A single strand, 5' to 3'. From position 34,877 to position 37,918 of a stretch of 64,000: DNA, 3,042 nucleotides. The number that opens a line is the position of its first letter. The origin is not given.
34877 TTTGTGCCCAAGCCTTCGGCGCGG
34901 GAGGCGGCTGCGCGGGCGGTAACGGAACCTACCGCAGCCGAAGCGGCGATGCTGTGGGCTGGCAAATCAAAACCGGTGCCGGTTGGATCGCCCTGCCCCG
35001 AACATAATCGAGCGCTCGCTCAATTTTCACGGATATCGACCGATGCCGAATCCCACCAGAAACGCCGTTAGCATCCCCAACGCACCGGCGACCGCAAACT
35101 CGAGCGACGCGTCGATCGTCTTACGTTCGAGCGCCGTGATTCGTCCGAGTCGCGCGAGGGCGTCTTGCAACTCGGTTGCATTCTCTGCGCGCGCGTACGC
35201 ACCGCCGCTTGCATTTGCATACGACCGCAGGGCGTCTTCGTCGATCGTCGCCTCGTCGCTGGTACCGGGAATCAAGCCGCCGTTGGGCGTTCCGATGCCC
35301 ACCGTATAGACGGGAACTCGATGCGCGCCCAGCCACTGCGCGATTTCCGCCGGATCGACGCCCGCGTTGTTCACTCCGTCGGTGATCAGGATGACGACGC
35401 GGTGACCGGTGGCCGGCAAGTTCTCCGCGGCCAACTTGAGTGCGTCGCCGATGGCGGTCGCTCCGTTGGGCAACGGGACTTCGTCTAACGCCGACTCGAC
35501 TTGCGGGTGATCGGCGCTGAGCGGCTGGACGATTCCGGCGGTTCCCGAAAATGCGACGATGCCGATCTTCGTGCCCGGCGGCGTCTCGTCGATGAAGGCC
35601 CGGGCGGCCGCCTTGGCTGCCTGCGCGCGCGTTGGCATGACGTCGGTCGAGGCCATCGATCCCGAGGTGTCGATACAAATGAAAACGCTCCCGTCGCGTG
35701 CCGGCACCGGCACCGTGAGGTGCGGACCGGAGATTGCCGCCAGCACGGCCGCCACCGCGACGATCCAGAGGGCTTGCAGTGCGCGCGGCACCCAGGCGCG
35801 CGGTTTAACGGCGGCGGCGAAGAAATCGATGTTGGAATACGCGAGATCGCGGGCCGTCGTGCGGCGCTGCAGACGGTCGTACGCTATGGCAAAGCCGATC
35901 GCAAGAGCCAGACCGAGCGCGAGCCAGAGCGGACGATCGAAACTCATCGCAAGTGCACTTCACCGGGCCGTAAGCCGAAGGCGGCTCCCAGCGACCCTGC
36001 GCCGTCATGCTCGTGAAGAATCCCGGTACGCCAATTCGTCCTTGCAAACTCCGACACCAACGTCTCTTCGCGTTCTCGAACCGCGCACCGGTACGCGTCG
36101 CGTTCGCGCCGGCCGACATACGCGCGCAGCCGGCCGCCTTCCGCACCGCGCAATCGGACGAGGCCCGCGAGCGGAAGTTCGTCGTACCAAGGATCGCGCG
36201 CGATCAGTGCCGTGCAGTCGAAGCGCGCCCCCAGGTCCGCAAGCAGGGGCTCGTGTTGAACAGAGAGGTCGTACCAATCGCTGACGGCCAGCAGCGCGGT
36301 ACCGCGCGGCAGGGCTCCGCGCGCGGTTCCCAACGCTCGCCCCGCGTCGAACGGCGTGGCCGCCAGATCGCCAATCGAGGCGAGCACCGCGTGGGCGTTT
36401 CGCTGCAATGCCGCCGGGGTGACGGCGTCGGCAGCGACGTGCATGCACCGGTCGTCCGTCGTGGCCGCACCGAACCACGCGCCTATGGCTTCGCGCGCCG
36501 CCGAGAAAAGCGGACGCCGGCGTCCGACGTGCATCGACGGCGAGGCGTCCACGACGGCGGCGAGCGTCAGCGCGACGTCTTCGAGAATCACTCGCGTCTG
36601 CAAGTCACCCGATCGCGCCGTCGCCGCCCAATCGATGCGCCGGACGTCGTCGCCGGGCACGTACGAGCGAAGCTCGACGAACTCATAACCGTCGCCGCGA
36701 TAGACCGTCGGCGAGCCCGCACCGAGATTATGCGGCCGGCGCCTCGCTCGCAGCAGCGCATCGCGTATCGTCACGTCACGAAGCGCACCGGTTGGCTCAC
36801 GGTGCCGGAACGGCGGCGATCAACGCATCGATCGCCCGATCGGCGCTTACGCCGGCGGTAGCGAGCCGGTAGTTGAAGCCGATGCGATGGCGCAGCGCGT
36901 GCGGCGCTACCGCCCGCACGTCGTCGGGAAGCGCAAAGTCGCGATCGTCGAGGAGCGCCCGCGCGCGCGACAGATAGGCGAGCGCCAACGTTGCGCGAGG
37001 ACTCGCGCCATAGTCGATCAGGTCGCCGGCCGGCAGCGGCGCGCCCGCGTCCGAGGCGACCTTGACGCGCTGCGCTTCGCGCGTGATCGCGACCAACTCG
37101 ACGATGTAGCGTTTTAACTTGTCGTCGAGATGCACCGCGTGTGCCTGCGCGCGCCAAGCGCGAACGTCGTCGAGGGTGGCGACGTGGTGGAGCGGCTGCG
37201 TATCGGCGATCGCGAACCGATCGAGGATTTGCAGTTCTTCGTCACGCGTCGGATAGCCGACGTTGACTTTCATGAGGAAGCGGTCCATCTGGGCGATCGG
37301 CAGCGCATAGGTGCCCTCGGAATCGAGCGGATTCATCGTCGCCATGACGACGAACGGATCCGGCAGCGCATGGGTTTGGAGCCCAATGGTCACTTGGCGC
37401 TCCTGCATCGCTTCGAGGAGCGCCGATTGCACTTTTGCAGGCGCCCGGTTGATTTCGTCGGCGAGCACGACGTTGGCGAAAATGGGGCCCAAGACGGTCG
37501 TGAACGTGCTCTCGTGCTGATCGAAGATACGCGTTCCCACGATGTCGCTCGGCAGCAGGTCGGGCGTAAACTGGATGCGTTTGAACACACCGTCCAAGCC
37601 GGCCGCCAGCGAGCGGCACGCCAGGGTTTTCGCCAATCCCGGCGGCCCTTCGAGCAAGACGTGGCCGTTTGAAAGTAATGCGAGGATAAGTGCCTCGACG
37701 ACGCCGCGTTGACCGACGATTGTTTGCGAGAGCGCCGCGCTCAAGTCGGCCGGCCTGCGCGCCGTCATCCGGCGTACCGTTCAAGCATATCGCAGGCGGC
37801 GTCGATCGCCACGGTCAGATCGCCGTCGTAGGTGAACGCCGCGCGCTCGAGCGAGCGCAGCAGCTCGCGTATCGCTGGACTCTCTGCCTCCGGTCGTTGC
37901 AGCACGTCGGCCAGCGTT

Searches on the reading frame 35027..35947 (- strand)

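Call 61: search_protein_families(library=pfam, proteins=[window:35027-35947:-], max_evalue=0.0001)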
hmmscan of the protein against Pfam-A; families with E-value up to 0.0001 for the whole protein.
window:35027-35947:- (306 aa): 4 families
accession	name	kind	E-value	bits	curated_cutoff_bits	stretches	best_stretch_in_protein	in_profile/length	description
PF13519.12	VWA_2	-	8.1e-24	84.8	27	1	88-191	1-106/107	von Willebrand factor type A domain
PF00092.34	VWA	-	9e-18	65.5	23.8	1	88-263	2-171/174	von Willebrand factor type A domain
PF13768.12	VWA_3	-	3.4e-05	24.4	27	1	88-220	3-135/155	von Willebrand factor type A domain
PF04056.20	Ssl1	-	4.7e-05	23.7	27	1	92-205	2-122/193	Ssl1-like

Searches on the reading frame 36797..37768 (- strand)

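Call 61: search_protein_families(library=pfam, proteins=[window:36797-37768:-], max_evalue=0.0001)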
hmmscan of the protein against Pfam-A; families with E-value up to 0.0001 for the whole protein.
window:36797-37768:- (323 aa): 7 families
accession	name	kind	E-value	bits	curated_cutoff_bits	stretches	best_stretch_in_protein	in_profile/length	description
PF07726.17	AAA_3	-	1.8e-60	203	27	1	36-166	1-131/131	ATPase family associated with various cellular activities (AAA)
PF20030.5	bpMoxR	-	1.6e-16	60.5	27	1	11-183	8-179/205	MoxR domain in the MoxR-vWA-beta-propeller ternary systems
PF17863.7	AAA_lid_2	-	8.8e-16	57.8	22.7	1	251-312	9-70/74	AAA lid domain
PF07728.20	AAA_5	-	1e-14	55.1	22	1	36-154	1-130/139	AAA domain (dynein-related subfamily)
PF00004.35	AAA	-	3.7e-05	24.6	21.2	1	37-147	1-111/131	ATPase family associated with various cellular activities (AAA)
PF01078.27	Mg_chelatase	-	8.1e-05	22.6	20.3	0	15-55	3-43/207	Magnesium chelatase, subunit ChlI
PF05496.18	RuvB_N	-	8.9e-05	22.7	27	0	34-128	33-115/159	Holliday junction DNA helicase RuvB P-loop domain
